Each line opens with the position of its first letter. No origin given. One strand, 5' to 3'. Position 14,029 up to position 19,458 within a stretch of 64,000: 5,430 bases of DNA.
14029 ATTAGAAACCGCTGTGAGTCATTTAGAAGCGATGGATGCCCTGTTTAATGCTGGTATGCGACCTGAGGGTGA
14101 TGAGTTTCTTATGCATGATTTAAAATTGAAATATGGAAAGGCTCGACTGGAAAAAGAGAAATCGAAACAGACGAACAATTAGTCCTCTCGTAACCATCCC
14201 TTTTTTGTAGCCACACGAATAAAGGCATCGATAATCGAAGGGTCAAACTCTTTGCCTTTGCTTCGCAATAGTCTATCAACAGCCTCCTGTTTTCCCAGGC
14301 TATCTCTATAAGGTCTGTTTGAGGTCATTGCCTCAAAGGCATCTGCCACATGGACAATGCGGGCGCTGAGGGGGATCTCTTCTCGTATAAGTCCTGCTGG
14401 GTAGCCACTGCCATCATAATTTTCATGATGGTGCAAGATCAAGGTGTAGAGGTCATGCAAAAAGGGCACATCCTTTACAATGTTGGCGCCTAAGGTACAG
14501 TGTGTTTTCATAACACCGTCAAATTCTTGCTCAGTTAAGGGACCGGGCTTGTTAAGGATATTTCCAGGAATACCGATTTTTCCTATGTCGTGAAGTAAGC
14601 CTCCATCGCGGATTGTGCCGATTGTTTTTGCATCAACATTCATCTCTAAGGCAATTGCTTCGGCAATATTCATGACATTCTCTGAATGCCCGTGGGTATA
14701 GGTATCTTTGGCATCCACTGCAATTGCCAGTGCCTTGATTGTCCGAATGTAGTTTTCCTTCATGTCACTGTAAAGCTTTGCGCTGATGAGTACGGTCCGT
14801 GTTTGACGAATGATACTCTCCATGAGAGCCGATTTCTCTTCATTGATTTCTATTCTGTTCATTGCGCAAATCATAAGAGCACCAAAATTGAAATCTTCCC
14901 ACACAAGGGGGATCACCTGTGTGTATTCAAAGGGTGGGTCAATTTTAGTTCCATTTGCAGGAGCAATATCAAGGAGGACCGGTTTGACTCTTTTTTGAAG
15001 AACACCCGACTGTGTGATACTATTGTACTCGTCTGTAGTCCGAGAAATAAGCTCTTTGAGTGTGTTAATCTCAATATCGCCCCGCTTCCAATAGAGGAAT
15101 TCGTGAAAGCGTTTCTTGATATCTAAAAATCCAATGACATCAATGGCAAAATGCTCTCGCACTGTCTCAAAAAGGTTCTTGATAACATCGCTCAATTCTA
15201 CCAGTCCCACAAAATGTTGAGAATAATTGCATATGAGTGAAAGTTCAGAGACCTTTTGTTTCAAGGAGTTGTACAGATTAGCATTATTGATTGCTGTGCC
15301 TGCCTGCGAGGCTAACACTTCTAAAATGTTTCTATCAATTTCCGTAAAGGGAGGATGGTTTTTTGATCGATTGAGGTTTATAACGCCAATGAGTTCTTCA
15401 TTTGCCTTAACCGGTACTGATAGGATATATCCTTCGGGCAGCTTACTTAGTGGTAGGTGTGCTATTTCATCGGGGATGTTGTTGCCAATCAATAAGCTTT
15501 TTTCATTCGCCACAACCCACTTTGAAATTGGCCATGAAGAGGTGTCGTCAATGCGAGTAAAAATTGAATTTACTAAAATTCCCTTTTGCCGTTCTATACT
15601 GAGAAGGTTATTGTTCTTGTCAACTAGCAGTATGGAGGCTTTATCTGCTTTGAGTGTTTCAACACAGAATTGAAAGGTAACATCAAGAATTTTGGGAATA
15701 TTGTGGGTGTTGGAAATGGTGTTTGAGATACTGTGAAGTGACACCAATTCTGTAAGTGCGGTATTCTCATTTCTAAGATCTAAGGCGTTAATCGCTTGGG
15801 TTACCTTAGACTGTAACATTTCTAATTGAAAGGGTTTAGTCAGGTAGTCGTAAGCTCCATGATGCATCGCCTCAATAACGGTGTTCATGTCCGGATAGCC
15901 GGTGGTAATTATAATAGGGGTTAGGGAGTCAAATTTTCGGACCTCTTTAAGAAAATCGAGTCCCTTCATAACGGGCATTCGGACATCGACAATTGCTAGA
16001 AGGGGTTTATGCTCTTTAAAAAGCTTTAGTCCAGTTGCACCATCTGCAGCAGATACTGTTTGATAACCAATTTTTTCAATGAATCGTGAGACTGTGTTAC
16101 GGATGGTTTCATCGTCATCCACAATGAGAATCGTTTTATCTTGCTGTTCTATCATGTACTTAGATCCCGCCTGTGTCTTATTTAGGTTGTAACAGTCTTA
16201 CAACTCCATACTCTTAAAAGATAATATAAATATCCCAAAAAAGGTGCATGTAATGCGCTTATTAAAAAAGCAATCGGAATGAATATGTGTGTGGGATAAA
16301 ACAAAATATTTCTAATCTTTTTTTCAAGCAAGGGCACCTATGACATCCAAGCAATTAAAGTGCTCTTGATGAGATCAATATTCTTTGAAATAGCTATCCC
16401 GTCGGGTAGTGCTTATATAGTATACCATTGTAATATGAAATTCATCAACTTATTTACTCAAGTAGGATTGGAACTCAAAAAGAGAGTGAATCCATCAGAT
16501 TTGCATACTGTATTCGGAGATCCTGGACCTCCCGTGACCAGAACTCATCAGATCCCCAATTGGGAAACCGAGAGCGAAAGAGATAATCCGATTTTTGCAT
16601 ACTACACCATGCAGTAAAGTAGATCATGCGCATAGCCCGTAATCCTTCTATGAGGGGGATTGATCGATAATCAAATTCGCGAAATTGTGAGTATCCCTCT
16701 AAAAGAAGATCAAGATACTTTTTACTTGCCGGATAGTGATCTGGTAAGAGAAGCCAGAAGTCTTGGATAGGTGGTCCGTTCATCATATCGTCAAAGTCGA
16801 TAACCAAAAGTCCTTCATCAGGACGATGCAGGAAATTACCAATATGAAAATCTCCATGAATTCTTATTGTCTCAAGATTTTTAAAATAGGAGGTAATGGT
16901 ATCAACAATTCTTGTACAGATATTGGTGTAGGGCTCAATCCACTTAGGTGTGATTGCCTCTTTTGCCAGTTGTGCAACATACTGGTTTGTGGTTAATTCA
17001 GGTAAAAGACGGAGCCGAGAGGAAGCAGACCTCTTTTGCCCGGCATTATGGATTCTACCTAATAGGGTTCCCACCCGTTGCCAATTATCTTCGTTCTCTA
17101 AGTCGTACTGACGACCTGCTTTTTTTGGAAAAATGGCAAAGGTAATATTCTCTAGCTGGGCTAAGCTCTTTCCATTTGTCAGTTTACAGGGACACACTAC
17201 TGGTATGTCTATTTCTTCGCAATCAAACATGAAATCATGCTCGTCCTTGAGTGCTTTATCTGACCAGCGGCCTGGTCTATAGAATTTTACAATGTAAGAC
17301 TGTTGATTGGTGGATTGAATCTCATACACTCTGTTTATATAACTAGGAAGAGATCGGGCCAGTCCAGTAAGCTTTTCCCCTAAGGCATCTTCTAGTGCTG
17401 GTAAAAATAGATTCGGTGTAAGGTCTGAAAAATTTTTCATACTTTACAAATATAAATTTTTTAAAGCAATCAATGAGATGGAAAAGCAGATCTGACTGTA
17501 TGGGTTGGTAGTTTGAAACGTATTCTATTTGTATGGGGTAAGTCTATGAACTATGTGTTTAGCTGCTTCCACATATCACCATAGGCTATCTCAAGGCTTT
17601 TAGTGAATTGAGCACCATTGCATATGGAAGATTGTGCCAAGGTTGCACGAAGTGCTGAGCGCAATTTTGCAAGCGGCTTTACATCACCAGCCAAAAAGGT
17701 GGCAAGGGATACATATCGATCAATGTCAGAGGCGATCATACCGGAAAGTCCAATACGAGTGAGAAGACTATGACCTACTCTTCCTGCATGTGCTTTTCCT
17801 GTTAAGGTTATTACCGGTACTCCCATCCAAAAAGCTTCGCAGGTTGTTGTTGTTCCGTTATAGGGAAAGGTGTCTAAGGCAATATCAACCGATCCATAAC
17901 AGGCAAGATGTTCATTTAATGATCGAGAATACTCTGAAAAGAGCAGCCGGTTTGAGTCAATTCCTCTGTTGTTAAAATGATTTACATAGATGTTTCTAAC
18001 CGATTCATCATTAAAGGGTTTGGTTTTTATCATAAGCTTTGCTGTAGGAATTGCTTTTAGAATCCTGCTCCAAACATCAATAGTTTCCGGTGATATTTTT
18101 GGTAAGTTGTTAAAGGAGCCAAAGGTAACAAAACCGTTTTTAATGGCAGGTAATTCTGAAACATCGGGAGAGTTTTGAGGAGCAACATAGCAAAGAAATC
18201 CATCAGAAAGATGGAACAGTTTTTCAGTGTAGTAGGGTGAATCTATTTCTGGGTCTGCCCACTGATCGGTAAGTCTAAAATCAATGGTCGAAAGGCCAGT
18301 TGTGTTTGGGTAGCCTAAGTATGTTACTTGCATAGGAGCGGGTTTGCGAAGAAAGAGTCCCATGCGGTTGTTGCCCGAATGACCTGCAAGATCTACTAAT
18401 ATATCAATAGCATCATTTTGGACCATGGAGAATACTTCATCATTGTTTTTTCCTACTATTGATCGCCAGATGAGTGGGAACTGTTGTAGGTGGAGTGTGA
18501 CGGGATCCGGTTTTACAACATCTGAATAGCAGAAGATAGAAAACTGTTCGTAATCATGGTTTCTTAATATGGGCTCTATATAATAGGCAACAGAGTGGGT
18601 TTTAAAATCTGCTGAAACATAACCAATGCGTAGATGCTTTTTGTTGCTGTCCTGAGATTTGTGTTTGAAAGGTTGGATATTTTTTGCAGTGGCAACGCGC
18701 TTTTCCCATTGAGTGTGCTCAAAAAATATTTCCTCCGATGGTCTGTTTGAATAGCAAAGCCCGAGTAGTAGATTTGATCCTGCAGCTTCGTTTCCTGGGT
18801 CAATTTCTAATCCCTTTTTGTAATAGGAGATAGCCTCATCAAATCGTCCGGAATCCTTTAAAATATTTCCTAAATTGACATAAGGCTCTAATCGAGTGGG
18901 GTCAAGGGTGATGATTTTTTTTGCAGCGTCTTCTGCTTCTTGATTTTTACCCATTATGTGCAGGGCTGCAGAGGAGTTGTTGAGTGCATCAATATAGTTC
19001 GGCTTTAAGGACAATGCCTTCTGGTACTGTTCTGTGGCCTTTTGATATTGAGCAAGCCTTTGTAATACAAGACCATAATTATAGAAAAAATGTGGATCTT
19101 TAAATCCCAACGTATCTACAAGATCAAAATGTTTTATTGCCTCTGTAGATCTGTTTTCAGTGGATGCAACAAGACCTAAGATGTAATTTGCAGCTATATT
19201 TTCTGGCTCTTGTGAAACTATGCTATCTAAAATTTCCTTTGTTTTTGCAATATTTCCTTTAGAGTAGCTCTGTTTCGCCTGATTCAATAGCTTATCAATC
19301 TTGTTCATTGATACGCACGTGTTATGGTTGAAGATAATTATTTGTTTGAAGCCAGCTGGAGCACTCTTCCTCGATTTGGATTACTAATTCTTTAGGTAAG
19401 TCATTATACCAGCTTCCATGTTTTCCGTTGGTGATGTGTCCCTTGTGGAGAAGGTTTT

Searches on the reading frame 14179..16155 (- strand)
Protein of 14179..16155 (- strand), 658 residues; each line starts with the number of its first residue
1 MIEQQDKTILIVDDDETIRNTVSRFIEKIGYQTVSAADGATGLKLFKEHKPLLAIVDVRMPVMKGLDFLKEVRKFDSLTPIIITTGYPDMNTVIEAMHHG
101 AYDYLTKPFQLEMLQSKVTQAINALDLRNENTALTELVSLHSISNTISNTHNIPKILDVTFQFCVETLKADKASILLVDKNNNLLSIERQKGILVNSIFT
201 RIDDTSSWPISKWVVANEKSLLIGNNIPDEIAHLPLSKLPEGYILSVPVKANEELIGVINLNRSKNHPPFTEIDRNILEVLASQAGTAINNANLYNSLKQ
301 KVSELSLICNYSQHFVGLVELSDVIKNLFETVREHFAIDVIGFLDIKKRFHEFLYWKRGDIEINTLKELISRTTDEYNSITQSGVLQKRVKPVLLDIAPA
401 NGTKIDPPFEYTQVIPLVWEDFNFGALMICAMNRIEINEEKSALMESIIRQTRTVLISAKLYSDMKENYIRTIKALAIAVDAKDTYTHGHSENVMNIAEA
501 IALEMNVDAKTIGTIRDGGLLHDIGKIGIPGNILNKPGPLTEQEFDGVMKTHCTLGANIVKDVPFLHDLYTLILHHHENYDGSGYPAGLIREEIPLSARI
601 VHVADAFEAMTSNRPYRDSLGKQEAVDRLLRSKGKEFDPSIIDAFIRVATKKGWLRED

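Call 45: search_protein_families(library=pfam, proteins=[window:14179-16155:-], max_evalue=0.001)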
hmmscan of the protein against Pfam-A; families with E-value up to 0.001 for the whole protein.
window:14179-16155:- (658 aa): 6 families
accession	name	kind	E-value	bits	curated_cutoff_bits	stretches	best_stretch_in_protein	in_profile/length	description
PF13487.12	HD_5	-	1.5e-35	122.9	27.2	1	479-641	6-170/170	HD domain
PF00072.30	Response_reg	-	1.9e-28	99.3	30.2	1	9-118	1-110/111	Response regulator receiver domain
PF01966.28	HD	-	9e-21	74.8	22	1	489-610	3-116/116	HD domain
PF13185.12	GAF_2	-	3.1e-16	60.2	28.6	1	151-289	2-135/136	GAF domain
PF13492.12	GAF_3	-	7.2e-15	56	27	1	153-291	2-129/129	GAF domain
PF01590.32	GAF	-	1.1e-11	45.9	22.4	1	155-289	4-133/133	GAF domain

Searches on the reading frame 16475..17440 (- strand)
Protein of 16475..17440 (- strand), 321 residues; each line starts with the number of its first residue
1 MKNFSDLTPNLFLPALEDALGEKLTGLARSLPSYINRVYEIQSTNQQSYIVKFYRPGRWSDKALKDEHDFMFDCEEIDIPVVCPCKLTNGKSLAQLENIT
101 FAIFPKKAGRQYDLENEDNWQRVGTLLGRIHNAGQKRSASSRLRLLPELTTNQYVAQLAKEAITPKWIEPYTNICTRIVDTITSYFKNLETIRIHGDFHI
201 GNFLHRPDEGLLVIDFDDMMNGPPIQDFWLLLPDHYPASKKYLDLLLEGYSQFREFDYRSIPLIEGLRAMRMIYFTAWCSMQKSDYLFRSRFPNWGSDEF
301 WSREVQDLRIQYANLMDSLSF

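Call 45: search_protein_families(library=pfam, proteins=[window:16475-17440:-], max_evalue=0.001)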
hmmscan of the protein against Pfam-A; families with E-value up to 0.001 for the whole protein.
window:16475-17440:- (321 aa): 1 family
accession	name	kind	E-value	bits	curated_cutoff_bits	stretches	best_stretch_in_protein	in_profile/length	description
PF01636.29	APH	-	1.7e-29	103.7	23.2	1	33-260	7-235/239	Phosphotransferase enzyme family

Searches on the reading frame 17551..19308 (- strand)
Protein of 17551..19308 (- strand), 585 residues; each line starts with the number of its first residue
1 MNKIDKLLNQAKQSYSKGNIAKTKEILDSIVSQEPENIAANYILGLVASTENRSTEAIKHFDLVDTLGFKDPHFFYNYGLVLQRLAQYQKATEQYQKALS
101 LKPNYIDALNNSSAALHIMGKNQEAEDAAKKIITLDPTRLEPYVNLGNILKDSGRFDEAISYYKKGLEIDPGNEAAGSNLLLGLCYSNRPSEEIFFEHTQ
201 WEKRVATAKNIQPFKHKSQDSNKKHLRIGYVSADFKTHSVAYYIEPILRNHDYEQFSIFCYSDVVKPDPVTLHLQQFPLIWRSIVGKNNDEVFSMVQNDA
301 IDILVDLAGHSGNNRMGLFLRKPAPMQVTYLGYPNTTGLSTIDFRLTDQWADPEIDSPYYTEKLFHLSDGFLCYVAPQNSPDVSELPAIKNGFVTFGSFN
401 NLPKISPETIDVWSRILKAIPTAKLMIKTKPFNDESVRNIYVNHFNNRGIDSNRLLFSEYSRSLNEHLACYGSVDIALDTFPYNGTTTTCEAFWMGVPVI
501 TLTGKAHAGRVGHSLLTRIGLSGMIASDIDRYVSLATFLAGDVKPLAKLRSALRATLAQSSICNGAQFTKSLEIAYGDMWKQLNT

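Call 45: search_protein_families(library=pfam, proteins=[window:17551-19308:-], max_evalue=0.001)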
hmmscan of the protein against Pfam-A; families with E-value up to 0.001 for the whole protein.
window:17551-19308:- (585 aa): 18 families
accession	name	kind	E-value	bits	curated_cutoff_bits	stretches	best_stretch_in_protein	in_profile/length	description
PF13844.12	Glyco_transf_41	-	2.5e-54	184.9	25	2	392-572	367-543/543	Glycosyl transferase family 41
PF07719.23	TPR_2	-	1.2e-20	72.3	27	2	142-173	3-34/34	Tetratricopeptide repeat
PF00515.34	TPR_1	-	3.2e-20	71.5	27.8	2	143-173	4-34/34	Tetratricopeptide repeat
PF13181.12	TPR_8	-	2.3e-19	68.3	25.7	2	141-172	2-33/34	Tetratricopeptide repeat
PF13431.12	TPR_17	-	9.4e-17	60.3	24.4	0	95-126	2-33/34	Tetratricopeptide repeat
PF13424.12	TPR_12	-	2.3e-14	53.8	30.1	2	108-170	5-75/77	Tetratricopeptide repeat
PF14559.12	TPR_19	-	1.4e-12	48.2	25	1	119-176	4-60/68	Tetratricopeptide repeat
PF13428.12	TPR_14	-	8.7e-11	41.8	23.5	0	143-176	4-37/44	Tetratricopeptide repeat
PF23914.1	TPR_CcmH_CycH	-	2e-10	41.2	42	1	78-169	56-150/158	Cytochrome c-type biogenesis protein H TPR domain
PF13414.12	TPR_11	-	1.1e-09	38.2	26.8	2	147-176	1-30/42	TPR repeat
PF13432.12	TPR_16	-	2.7e-08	34.5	32.7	0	79-138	4-63/65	Tetratricopeptide repeat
PF13374.12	TPR_10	-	2.1e-07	31.1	27.5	0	143-169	5-31/42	Tetratricopeptide repeat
PF13176.12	TPR_7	-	3.3e-07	30.3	27.9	1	144-173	3-34/36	Tetratricopeptide repeat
PF13371.12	TPR_9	-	8.3e-05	23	35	0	70-108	27-65/73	Tetratricopeptide repeat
PF13174.12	TPR_6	-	0.00025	22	26.3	0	7-36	3-32/33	Tetratricopeptide repeat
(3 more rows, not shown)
